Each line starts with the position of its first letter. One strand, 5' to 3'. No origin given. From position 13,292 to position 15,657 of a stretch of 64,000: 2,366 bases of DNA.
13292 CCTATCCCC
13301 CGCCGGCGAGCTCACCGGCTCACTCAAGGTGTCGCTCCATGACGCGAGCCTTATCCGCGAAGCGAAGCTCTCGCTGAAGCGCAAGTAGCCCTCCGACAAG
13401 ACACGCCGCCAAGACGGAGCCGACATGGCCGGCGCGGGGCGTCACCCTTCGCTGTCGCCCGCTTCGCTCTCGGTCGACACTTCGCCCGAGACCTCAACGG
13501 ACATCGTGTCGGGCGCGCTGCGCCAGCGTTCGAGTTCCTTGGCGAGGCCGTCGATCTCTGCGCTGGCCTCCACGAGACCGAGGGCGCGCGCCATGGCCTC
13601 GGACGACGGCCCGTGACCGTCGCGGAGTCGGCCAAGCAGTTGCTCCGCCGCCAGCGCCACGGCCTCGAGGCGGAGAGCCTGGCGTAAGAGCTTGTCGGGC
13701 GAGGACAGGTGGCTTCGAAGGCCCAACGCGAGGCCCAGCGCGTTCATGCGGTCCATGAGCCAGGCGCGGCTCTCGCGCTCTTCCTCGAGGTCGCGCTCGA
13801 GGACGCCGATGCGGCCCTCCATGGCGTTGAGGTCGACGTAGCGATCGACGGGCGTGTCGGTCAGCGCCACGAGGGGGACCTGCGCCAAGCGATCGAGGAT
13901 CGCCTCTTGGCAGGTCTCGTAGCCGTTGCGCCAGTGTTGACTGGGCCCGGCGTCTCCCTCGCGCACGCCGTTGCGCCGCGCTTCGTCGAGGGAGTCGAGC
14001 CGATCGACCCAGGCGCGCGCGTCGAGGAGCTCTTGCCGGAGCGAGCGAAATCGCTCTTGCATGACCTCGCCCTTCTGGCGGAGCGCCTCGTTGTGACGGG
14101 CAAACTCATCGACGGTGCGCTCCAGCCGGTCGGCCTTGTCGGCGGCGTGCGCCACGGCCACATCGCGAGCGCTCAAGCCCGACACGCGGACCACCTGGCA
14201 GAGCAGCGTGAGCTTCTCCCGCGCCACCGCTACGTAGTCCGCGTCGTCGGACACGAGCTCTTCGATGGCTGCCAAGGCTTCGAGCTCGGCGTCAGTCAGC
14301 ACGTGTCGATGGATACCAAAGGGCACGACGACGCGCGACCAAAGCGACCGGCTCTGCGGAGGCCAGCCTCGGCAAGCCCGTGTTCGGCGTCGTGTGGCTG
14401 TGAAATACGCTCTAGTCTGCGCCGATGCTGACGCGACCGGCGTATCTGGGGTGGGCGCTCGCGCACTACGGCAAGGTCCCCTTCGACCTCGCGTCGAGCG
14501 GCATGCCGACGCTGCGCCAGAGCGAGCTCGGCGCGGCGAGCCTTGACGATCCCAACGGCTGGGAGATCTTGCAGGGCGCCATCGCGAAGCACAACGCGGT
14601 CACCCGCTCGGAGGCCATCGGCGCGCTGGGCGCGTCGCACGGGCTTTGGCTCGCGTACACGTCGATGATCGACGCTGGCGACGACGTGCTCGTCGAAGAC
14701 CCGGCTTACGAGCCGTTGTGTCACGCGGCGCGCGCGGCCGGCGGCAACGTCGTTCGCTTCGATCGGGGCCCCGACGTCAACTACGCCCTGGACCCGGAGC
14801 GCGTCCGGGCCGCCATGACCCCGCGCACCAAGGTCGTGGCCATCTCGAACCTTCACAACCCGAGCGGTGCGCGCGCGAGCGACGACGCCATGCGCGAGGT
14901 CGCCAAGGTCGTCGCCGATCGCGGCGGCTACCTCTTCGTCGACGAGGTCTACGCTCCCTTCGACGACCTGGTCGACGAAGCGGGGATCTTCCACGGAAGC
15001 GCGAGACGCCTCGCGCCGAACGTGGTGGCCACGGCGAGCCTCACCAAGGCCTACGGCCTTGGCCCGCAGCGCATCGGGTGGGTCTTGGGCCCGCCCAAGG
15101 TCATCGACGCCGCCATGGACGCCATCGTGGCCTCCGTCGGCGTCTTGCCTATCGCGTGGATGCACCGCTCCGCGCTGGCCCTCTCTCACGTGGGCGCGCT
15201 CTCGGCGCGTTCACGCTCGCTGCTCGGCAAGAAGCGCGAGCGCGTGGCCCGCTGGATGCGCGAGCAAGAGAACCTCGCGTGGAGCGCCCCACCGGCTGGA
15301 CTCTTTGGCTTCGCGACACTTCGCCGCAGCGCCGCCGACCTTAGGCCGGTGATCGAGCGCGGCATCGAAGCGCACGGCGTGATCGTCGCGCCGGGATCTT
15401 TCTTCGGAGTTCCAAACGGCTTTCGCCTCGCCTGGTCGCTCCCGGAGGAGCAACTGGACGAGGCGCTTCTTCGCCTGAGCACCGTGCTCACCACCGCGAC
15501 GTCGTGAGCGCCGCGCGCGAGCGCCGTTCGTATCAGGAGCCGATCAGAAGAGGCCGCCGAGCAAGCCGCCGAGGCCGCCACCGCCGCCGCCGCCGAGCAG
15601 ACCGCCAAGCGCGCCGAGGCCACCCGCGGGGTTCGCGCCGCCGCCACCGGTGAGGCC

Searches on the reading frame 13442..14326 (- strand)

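Call 4: search_protein_families(library=pfam, proteins=[window:13442-14326:-], max_evalue=1)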
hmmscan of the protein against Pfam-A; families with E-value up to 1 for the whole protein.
window:13442-14326:- (294 aa): 6 families
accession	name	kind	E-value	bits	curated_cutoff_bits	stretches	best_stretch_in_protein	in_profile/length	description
PF09731.14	Mitofilin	-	0.023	14.1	27.4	1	58-264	287-484/614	Mitochondrial inner membrane protein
PF10473.14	CENP-F_leu_zip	-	0.064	13.7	34.5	0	65-124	54-113/140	Leucine-rich repeats of kinetochore protein Cenp-F/LEK1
PF02702.23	KdpD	-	0.09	12.6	26.1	1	205-249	142-186/210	Osmosensitive K+ channel His kinase sensor domain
PF06005.17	ZapB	-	0.11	13.5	31.5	1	58-113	13-65/71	Cell division protein ZapB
PF19973.4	TCAD7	-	0.13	12.8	24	0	225-267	44-84/109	Ternary complex associated domain 7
PF04977.20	DivIC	-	0.3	11.4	28.9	0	67-104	21-60/80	Septum formation initiator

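Call 5: search_protein_families(library=ncbifam, proteins=[window:13442-14326:-], max_evalue=1)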
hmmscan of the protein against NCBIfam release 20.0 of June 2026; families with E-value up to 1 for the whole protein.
window:13442-14326:- (294 aa): 0 families

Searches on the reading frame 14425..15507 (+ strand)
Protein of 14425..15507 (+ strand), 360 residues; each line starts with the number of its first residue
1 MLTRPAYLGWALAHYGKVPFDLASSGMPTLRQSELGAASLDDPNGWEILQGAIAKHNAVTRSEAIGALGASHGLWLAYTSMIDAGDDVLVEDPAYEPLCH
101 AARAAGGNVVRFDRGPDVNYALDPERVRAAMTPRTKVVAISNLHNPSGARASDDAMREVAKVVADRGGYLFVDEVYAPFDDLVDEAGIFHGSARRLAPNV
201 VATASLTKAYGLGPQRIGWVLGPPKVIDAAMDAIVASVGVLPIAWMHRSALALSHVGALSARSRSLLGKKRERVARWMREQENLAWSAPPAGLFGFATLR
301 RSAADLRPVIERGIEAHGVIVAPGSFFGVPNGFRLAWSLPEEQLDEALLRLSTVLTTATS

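Call 4: search_protein_families(library=pfam, proteins=[window:14425-15507:+], max_evalue=1)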
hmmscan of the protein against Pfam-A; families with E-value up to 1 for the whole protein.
window:14425-15507:+ (360 aa): 5 families
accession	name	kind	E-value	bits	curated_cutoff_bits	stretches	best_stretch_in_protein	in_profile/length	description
PF00155.27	Aminotran_1_2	-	2.3e-32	113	19.7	1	59-350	63-360/361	Aminotransferase class I and II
PF01041.23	DegT_DnrJ_EryC1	-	0.00039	20.2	19.8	1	62-143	40-121/360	DegT/DnrJ/EryC1/StrS aminotransferase family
PF00266.25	Aminotran_5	-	0.0082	15.6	21.5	1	73-175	73-177/371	Aminotransferase class-V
PF01053.26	Cys_Met_Meta_PP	-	0.027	13.5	27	1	75-176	81-176/381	Cys/Met metabolism PLP-dependent enzyme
PF01212.27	Beta_elim_lyase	-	0.14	11.9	27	1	120-173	107-168/288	Beta-eliminating lyase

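Call 5: search_protein_families(library=ncbifam, proteins=[window:14425-15507:+], max_evalue=1)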
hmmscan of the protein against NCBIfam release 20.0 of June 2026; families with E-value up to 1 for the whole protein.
window:14425-15507:+ (360 aa): 79 families (the best 25 are shown)
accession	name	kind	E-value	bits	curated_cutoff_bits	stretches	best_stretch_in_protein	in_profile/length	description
NF041364.1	GntC_guanitoxin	equivalog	5.7e-47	160.3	415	1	44-353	37-355/356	guanitoxin biosynthesis PLP-dependent (S)-gamma-hydroxy-L-arginine cyclodehydratase GntC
TIGR03947.1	viomycin_VioD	equivalog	6.3e-41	140.4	390.9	1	30-355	35-359/359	capreomycidine synthase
NF005593.0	PRK07324.1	equivalog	8.7e-36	123.7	476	1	58-357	77-370/373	aminotransferase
NF004975.0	PRK06348.1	equivalog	2.8e-31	108.9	549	1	58-353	86-381/384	pyridoxal phosphate-dependent aminotransferase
NF004770.0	PRK06108.1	subfamily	2.1e-29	102.5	422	1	55-357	89-394/396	pyridoxal phosphate-dependent aminotransferase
NF005601.0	PRK07337.1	equivalog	9.5e-28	97.4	496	1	51-355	79-392/394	pyridoxal phosphate-dependent aminotransferase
NF052290.2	MocR_like_YczR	exception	4.1e-25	88.4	487.4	1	43-353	140-456/458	MocR-like transcription factor YczR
NF006514.0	PRK08960.1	equivalog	5.2e-25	88.1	554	1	66-356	97-386/388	pyridoxal phosphate-dependent aminotransferase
NF004621.0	PRK05957.1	equivalog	6.3e-24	84.4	498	1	63-357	91-385/389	pyridoxal phosphate-dependent aminotransferase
NF005732.0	PRK07550.1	equivalog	1.3e-23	83.7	366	1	64-351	96-384/389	aminotransferase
NF006229.0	PRK08361.1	equivalog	1.8e-22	79.9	624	1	63-355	95-388/391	aspartate aminotransferase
NF005816.0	PRK07682.1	equivalog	3.8e-22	78.4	620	1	62-356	91-384/390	aminotransferase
NF004870.0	PRK06225.1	equivalog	1.2e-21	76.9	351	1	42-245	64-262/380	pyridoxal phosphate-dependent aminotransferase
NF005855.0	PRK07777.1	equivalog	2.4e-21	76.5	553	1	62-353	90-386/391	pyridoxal phosphate-dependent aminotransferase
TIGR03537.1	DapC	equivalog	2.6e-21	76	453.6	1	74-349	76-345/350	succinyldiaminopimelate transaminase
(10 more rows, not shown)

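Call 33: find_homologous_proteins(query=window:14425-15504:+, max_evalue=1e-40)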
Query window:14425-15504:+ (360 aa): 579 proteins with E <= 1e-40 among 8000 candidates; the best 120 are listed.
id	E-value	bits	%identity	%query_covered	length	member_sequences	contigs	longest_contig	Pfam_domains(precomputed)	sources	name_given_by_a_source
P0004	5.8e-235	797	100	100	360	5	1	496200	PF00155.28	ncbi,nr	ncbi:MAG: pyridoxal phosphate-dependent aminotransferase [Myxococcales bacterium]|nr:pyridoxal phosp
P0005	1.1e-152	527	68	99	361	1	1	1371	PF00155.28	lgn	-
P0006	8.6e-150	517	68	99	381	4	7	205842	PF00155.28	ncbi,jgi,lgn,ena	-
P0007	1.6e-149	516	69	96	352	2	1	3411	PF00155.28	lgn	-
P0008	2.9e-149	515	66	99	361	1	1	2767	PF00155.28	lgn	-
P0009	1.2e-146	507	67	99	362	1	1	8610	PF00155.28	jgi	jgi:aspartate/methionine/tyrosine aminotransferase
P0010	1.1e-140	487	63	99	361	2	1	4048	PF00155.28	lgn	-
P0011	2.1e-140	486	67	96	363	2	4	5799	PF00155.28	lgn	-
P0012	5.9e-139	482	65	96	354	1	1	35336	PF00155.28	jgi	jgi:aspartate/methionine/tyrosine aminotransferase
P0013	3.9e-133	462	59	99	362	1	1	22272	PF00155.28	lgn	-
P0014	2.7e-130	453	61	99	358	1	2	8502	PF00155.28,PF00266.26,PF01041.24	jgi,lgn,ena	-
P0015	4.1e-130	453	60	99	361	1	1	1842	PF00155.28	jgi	jgi:hypothetical protein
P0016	5.1e-130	452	58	99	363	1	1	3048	PF00155.28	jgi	jgi:aspartate/methionine/tyrosine aminotransferase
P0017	1.3e-129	451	61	99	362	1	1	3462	PF00155.28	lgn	-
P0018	5.9e-128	445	59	99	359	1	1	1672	PF00155.28,PF00266.26,PF01041.24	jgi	jgi:aspartate/methionine/tyrosine aminotransferase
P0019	1.4e-127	444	59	96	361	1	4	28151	PF00155.28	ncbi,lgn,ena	-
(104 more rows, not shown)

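Call 34: find_encoding_contigs(protein=P0006, flank=8000, max_places=3)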
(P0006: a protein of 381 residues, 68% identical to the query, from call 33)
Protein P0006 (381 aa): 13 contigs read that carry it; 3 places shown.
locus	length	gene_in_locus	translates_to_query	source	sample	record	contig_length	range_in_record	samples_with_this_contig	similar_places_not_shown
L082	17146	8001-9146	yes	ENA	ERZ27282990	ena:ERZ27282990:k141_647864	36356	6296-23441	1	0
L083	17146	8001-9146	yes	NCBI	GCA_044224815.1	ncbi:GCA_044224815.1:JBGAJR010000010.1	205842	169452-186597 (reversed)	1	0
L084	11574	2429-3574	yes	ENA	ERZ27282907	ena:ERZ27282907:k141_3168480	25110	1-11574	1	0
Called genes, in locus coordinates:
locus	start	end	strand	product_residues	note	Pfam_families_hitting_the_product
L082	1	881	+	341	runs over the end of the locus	PF07719:TPR_2 (faint)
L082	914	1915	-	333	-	PF05117:DUF695 (weak)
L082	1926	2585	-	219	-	PF13424:TPR_12 (faint), PF00515:TPR_1 (faint), PF07719:TPR_2 (faint), PF13414:TPR_11 (weak), PF14559:TPR_19 (weak), PF13432:TPR_16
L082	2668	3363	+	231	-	PF01209:Ubie_methyltran (weak), PF13489:Methyltransf_23, PF13847:Methyltransf_31, PF08241:Methyltransf_11, PF08242:Methyltransf_12, PF13649:Methyltransf_25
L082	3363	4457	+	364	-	PF01052:FliMN_C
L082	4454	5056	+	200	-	-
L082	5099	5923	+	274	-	-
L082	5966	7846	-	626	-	PF02705:K_trans, PF22776:K_trans_C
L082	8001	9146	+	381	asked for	PF00155:Aminotran_1_2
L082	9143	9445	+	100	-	PF10052:DUF2288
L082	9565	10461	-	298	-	PF06904:Extensin-like_C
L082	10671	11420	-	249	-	-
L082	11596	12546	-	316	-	PF00892:EamA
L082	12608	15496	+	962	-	PF01578:Cytochrom_C_asm, PF16327:CcmF_C, PF05140:ResB (faint), PF03918:CcmH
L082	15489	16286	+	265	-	PF12773:DZR (weak), PF13240:Zn_Ribbon_1 (weak)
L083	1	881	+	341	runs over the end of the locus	PF07719:TPR_2 (faint)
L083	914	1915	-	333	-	PF05117:DUF695 (weak)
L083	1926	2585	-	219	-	PF13424:TPR_12 (faint), PF00515:TPR_1 (faint), PF07719:TPR_2 (faint), PF13414:TPR_11 (weak), PF14559:TPR_19 (weak), PF13432:TPR_16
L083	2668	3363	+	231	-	PF01209:Ubie_methyltran (weak), PF13489:Methyltransf_23, PF13847:Methyltransf_31, PF08241:Methyltransf_11, PF08242:Methyltransf_12, PF13649:Methyltransf_25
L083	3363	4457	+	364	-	PF01052:FliMN_C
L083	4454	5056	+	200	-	-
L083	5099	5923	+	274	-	-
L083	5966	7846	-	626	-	PF02705:K_trans, PF22776:K_trans_C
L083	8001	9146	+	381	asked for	PF00155:Aminotran_1_2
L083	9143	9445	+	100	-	PF10052:DUF2288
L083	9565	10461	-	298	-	PF06904:Extensin-like_C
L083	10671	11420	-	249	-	-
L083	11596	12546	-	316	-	PF00892:EamA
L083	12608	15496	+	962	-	PF01578:Cytochrom_C_asm, PF16327:CcmF_C, PF05140:ResB (faint), PF03918:CcmH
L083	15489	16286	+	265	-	PF12773:DZR (weak), PF13240:Zn_Ribbon_1 (weak)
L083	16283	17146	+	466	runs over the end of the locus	-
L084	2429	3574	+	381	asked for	PF00155:Aminotran_1_2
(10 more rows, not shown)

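Call 35: find_encoding_contigs(protein=P0012, flank=8000, max_places=2)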
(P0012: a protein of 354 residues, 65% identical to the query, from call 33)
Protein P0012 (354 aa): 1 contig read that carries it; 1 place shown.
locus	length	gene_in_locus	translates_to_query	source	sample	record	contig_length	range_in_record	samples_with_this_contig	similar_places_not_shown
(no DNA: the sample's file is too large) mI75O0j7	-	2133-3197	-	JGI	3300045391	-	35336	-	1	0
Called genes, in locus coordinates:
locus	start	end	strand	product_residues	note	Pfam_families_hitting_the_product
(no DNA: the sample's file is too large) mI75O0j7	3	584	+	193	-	?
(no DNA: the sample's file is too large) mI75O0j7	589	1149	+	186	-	-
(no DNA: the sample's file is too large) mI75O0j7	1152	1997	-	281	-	-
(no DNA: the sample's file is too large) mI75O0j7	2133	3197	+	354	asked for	PF00155:Aminotran_1_2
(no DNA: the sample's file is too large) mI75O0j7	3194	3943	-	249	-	-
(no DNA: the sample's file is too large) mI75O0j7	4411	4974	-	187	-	-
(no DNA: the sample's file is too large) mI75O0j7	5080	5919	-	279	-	PF00892:EamA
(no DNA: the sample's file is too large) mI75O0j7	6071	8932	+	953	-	PF01578:Cytochrom_C_asm, PF16327:CcmF_C, PF03918:CcmH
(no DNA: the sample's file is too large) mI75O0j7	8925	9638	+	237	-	PF13240:Zn_Ribbon_1 (weak)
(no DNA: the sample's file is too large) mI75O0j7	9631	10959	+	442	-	-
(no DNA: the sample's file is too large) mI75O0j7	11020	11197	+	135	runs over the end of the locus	-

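Call 36: find_encoding_contigs(protein=P0013, flank=8000, max_places=2)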
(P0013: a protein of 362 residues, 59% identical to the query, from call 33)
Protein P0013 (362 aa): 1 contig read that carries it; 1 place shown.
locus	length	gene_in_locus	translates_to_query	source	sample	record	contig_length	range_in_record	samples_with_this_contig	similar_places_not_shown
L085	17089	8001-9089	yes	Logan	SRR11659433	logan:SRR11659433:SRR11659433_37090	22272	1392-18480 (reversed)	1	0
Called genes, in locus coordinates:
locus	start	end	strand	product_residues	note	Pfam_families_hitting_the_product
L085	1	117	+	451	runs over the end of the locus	PF00069:Pkinase, PF07714:PK_Tyr_Ser-Thr, PF01636:APH (faint), PF17667:Pkinase_fungal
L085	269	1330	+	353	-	-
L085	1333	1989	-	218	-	PF07719:TPR_2 (faint), PF13428:TPR_14 (faint), PF13432:TPR_16 (weak), PF00515:TPR_1 (faint), PF13181:TPR_8 (faint), PF13414:TPR_11 (weak), PF13424:TPR_12 (faint), PF14559:TPR_19, +1 more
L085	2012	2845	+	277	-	PF01209:Ubie_methyltran, PF05175:MTS, PF13489:Methyltransf_23, PF06325:PrmA (weak), PF13847:Methyltransf_31, PF08241:Methyltransf_11, PF08242:Methyltransf_12, PF13649:Methyltransf_25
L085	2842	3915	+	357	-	PF01052:FliMN_C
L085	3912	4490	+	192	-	-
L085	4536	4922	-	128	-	-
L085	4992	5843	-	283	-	-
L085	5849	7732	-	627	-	PF02705:K_trans, PF22776:K_trans_C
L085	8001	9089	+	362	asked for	PF00155:Aminotran_1_2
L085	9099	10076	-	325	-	PF00892:EamA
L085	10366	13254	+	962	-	PF01578:Cytochrom_C_asm, PF16327:CcmF_C, PF03918:CcmH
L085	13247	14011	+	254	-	PF13240:Zn_Ribbon_1 (weak)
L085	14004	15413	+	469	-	-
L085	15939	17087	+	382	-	PF00712:DNA_pol3_beta, PF02767:DNA_pol3_beta_2, PF02768:DNA_pol3_beta_3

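Call 38: find_encoding_contigs(protein=P0009, flank=8000, max_places=2)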
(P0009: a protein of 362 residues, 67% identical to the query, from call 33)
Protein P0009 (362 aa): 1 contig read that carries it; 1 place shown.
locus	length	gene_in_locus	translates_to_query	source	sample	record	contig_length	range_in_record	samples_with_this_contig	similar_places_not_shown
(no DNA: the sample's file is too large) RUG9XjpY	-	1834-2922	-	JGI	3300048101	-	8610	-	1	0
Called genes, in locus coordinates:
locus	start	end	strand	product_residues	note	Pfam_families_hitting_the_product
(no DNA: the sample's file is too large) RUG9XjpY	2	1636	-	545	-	?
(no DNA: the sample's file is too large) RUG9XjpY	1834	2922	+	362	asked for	PF00155:Aminotran_1_2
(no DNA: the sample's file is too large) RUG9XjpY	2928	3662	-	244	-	-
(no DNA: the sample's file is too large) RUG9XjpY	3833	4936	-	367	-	PF00892:EamA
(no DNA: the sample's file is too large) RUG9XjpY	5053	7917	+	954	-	PF01578:Cytochrom_C_asm, PF16327:CcmF_C, PF03918:CcmH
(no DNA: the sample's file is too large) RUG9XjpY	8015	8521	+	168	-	-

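Call 39: find_encoding_contigs(protein=P0011, flank=8000, max_places=3)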
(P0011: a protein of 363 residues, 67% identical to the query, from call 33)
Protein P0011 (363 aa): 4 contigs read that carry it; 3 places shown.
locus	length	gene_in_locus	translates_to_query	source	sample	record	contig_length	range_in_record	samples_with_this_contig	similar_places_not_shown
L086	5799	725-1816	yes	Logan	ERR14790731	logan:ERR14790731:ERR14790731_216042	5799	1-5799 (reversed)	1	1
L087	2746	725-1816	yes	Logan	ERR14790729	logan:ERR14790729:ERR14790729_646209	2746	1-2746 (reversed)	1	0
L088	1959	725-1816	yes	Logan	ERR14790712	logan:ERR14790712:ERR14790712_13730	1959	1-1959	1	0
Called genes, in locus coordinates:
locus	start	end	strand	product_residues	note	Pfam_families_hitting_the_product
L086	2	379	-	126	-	?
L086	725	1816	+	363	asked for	PF00155:Aminotran_1_2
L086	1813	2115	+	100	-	PF10052:DUF2288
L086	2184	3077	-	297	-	PF06904:Extensin-like_C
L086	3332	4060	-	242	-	-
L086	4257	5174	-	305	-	PF00892:EamA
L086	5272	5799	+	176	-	?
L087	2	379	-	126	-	?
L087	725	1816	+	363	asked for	PF00155:Aminotran_1_2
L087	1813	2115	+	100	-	PF10052:DUF2288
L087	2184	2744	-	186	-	?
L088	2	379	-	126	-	?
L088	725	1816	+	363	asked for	PF00155:Aminotran_1_2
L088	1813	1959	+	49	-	?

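Call 40: find_encoding_contigs(protein=P0019, flank=8000, max_places=2)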
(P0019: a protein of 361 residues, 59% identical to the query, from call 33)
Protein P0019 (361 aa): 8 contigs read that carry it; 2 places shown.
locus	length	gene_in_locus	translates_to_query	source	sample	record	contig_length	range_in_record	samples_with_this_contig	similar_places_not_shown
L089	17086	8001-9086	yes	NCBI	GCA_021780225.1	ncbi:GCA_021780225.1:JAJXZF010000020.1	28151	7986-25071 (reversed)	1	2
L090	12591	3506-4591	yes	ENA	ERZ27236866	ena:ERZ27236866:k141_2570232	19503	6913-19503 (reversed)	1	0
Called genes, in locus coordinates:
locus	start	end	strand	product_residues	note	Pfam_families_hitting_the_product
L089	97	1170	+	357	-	PF00296:Bac_luciferase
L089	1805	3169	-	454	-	PF07044:DUF1329, PF17131:TP_0789-like (faint)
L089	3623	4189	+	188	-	PF04542:Sigma70_r2, PF08281:Sigma70_r4_2, PF04545:Sigma70_r4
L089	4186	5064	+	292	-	PF10099:RskA_C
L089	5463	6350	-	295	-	-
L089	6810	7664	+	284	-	PF02798:GST_N (weak), PF00043:GST_C, PF13410:GST_C_2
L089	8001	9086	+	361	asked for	PF00155:Aminotran_1_2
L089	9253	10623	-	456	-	PF17957:Big_7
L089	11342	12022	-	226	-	PF00691:OmpA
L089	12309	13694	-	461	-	PF10092:DUF2330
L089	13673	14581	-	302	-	PF03116:NQR2_RnfD_RnfE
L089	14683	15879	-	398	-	PF13490:zf-HC2 (weak)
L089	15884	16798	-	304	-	PF08281:Sigma70_r4_2 (weak), PF04545:Sigma70_r4 (weak)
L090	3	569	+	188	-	?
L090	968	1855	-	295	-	-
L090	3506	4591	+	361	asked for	PF00155:Aminotran_1_2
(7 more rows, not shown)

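Call 63: find_encoding_contigs(protein=P0007, flank=8000, max_places=2)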
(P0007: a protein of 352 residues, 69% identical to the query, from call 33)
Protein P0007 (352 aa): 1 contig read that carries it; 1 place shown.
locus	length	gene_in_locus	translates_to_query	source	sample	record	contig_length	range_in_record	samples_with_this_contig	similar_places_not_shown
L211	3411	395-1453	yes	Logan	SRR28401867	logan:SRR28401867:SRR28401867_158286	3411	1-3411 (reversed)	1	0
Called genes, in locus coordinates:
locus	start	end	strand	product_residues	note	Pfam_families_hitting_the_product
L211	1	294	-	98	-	?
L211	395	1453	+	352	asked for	PF00155:Aminotran_1_2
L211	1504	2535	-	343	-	PF00892:EamA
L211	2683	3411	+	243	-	?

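Call 64: find_encoding_contigs(protein=P0010, flank=8000, max_places=2)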
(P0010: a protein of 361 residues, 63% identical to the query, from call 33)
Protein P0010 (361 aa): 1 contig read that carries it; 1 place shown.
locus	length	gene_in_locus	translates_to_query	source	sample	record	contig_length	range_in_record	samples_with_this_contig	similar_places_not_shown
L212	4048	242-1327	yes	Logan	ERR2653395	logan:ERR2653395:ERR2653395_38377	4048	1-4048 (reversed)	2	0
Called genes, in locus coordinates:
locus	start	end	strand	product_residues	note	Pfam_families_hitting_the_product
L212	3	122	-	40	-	?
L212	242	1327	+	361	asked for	PF00155:Aminotran_1_2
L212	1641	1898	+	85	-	-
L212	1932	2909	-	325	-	PF13506:Glyco_transf_21, PF13641:Glyco_tranf_2_3, PF00535:Glycos_transf_2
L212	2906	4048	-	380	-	?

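Call 65: find_encoding_contigs(protein=P0008, flank=8000, max_places=2)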
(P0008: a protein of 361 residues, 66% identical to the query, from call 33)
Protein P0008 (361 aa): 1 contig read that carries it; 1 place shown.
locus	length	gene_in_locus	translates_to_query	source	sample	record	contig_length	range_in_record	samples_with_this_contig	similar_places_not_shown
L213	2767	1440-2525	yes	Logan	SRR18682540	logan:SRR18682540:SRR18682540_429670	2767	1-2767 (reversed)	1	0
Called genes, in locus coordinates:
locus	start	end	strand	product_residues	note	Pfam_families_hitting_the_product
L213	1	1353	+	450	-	?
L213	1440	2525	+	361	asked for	PF00155:Aminotran_1_2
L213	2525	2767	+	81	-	?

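Call 84: search_protein_families(library=padloc, proteins=[L083:10674-11420:-, L086:3335-4060:-], max_evalue=0.1)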
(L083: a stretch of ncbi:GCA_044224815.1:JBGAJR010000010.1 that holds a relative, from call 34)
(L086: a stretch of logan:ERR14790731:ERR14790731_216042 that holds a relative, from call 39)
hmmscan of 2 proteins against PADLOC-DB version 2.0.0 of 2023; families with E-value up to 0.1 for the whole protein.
L083:10674-11420:- (249 aa): 0 families

L086:3335-4060:- (242 aa): 0 families

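Call 85: search_protein_families(library=phrogs, proteins=[L083:10674-11420:-, L086:3335-4060:-], max_evalue=0.1)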
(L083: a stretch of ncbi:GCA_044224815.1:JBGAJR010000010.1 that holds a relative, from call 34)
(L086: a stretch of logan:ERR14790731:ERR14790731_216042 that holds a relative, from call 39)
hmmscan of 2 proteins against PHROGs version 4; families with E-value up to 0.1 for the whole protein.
L083:10674-11420:- (249 aa): 0 families

L086:3335-4060:- (242 aa): 0 families
